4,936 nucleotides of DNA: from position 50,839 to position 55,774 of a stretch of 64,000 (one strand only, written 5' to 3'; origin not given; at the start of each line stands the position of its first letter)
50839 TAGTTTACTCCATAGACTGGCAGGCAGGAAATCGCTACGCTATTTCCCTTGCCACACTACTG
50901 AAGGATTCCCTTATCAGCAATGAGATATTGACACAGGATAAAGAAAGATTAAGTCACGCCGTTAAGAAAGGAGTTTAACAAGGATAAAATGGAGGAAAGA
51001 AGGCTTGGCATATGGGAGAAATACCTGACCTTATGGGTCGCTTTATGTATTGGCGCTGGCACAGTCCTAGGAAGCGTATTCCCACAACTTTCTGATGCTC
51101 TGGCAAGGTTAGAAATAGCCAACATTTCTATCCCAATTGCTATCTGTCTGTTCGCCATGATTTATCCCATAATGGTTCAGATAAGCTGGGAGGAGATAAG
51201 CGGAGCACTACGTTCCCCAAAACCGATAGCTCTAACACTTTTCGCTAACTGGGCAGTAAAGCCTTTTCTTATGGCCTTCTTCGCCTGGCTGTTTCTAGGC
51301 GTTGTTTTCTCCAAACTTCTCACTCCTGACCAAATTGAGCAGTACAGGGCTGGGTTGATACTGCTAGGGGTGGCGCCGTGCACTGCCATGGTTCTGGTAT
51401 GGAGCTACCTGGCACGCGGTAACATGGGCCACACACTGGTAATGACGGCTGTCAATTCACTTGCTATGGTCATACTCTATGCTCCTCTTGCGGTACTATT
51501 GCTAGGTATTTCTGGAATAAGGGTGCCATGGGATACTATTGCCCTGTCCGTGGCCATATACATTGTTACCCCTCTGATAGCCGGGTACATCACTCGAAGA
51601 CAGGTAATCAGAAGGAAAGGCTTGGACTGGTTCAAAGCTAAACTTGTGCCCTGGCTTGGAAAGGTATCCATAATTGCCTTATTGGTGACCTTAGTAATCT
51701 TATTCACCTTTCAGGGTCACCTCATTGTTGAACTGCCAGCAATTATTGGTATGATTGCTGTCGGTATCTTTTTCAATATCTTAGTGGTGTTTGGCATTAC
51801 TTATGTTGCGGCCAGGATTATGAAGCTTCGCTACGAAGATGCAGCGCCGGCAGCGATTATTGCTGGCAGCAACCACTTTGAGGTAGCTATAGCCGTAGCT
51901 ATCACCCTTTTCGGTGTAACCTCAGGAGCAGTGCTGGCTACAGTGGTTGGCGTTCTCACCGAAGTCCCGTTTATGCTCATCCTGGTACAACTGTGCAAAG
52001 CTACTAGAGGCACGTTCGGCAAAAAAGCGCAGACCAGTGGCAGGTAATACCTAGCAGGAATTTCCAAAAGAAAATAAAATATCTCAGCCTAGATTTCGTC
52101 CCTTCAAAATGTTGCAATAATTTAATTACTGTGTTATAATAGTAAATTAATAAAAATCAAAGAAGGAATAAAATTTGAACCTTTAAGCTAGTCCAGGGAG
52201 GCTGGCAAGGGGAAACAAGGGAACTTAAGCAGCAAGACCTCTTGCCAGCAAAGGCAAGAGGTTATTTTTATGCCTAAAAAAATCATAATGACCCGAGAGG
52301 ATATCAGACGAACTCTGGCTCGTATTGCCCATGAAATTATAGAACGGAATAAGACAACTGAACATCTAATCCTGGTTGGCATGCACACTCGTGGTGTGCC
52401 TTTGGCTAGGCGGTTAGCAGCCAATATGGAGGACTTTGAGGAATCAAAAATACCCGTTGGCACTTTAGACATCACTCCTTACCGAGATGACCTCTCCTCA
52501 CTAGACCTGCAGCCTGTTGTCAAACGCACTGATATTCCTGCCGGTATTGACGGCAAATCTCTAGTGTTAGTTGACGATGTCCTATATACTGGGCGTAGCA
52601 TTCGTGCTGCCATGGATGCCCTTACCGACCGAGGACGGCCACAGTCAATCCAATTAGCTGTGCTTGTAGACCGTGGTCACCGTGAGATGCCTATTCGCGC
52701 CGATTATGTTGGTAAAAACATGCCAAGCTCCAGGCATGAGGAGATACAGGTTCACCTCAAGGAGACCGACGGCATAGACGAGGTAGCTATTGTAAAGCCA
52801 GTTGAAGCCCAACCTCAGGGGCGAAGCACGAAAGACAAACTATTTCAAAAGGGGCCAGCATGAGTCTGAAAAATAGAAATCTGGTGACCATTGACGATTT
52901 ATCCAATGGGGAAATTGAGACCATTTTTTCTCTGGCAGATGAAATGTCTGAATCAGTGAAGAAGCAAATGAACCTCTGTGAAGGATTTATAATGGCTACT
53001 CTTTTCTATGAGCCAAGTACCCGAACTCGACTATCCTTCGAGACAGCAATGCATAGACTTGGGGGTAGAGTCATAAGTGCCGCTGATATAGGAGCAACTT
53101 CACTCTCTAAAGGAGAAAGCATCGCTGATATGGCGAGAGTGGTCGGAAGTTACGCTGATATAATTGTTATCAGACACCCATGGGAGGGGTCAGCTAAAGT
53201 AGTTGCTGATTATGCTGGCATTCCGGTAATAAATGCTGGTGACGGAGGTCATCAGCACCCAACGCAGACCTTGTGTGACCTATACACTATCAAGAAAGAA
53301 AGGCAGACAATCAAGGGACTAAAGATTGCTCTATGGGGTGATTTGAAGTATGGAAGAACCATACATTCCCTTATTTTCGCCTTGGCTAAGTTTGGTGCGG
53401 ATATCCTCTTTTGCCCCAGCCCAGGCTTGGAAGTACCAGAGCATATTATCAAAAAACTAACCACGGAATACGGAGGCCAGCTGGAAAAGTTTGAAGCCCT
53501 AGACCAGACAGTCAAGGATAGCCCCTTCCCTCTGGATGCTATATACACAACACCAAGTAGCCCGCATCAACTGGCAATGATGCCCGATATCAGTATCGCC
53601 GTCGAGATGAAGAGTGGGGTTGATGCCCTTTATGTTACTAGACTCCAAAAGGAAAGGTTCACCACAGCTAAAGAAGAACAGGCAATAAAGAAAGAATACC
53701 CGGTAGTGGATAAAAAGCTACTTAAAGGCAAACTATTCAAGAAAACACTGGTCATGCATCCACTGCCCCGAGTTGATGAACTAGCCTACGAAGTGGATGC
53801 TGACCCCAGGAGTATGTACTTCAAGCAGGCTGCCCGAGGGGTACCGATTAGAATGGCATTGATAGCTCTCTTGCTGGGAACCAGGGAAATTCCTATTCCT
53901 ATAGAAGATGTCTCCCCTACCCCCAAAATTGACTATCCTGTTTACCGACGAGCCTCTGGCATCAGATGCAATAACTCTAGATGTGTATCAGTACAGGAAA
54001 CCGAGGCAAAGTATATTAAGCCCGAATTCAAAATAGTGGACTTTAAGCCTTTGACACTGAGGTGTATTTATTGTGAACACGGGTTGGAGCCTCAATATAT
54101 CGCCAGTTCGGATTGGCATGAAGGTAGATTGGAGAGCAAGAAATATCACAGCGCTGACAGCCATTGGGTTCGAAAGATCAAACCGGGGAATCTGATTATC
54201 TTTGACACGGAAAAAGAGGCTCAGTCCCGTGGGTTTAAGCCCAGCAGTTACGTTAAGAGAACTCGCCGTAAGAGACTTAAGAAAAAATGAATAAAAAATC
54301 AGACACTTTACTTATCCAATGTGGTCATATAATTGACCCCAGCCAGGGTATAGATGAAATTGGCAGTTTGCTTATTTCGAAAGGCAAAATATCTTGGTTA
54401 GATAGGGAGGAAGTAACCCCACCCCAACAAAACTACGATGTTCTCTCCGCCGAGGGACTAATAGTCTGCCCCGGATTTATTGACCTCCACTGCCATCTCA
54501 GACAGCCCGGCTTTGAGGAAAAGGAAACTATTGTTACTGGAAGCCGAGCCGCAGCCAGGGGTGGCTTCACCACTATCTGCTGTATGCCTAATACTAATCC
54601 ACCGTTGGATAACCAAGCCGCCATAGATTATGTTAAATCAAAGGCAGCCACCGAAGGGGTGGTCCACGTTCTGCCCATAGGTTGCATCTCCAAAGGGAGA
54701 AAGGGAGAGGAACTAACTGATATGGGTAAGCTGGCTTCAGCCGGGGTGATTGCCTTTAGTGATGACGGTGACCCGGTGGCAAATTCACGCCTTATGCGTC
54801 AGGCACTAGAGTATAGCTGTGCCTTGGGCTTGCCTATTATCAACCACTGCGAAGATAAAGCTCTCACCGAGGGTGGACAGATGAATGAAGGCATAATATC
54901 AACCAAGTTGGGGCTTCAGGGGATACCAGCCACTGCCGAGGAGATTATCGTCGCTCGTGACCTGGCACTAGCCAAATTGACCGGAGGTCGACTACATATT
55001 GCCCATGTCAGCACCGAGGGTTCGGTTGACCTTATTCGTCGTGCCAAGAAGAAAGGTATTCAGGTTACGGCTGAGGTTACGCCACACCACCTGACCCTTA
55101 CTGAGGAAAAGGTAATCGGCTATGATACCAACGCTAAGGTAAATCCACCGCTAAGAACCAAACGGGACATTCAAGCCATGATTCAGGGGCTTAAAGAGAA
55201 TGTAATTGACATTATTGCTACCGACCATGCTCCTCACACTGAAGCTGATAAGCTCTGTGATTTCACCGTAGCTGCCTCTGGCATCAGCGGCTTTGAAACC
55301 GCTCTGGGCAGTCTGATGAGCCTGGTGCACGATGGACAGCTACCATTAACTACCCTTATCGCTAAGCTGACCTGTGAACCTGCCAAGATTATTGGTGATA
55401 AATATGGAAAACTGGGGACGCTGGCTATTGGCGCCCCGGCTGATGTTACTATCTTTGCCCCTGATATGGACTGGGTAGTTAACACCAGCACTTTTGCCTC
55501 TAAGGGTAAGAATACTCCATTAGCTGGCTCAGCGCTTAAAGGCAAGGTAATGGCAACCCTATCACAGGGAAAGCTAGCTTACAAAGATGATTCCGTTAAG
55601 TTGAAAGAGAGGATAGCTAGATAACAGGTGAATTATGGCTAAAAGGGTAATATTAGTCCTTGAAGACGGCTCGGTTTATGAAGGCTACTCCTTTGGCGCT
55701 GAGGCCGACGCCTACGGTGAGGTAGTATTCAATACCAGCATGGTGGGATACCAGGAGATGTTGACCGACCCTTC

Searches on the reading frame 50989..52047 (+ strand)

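Call 58: search_protein_families(library=pfam, proteins=[window:50989-52047:+], max_evalue=0.00001)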
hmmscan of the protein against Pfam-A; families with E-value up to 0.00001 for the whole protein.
window:50989-52047:+ (352 aa): 2 families
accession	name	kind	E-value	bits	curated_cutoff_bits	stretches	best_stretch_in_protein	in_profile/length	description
PF01758.21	SBF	-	1.6e-45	155.5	24.3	1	51-248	1-190/191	Sodium Bile acid symporter family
PF13593.11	SBF_like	-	9.3e-12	45.3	25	1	16-316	2-288/313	SBF-like CPA transporter family (DUF4137)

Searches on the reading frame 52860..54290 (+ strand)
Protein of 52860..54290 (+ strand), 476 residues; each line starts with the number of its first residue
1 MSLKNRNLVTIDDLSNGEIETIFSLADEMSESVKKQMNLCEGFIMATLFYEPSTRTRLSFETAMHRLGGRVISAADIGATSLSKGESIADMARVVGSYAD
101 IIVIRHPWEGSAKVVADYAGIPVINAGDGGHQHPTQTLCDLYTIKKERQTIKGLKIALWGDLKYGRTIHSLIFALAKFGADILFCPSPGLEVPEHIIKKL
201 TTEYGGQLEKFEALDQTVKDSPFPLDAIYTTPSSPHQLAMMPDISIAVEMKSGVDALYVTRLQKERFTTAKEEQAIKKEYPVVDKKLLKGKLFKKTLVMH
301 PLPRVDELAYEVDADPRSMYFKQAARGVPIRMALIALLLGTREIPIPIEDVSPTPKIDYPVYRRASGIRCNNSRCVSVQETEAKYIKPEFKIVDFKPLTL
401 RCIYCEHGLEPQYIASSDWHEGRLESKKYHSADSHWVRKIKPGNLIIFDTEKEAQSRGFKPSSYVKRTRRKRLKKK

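Call 58: search_protein_families(library=pfam, proteins=[window:52860-54290:+], max_evalue=0.00001)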
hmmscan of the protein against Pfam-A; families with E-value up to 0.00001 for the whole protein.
window:52860-54290:+ (476 aa): 3 families
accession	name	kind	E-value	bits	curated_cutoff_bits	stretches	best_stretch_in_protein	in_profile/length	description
PF02729.26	OTCace_N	-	7.1e-49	166.1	29.9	1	6-145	1-147/148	Aspartate/ornithine carbamoyltransferase, carbamoyl-P binding domain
PF00185.30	OTCace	-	1.1e-23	84.5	29.4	2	252-337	70-156/157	Aspartate/ornithine carbamoyltransferase, Asp/Orn binding domain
PF02748.20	PyrI_C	-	2.8e-09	37.1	23.4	1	368-409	6-43/48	Aspartate carbamoyltransferase regulatory chain, metal binding domain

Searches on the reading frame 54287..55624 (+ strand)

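Call 58: search_protein_families(library=pfam, proteins=[window:54287-55624:+], max_evalue=0.00001)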
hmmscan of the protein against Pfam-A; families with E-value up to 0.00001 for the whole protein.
window:54287-55624:+ (445 aa): 3 families
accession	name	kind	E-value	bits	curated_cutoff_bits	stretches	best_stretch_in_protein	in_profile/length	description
PF01979.26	Amidohydro_1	-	1.2e-25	90.9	25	1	59-430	1-344/345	Amidohydrolase family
PF12890.13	DHOase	-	1.6e-10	41.7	21.2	1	59-244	3-140/142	Dihydro-orotase-like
PF07969.17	Amidohydro_3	-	3.6e-10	40.3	29.7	0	302-398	363-452/472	Amidohydrolase family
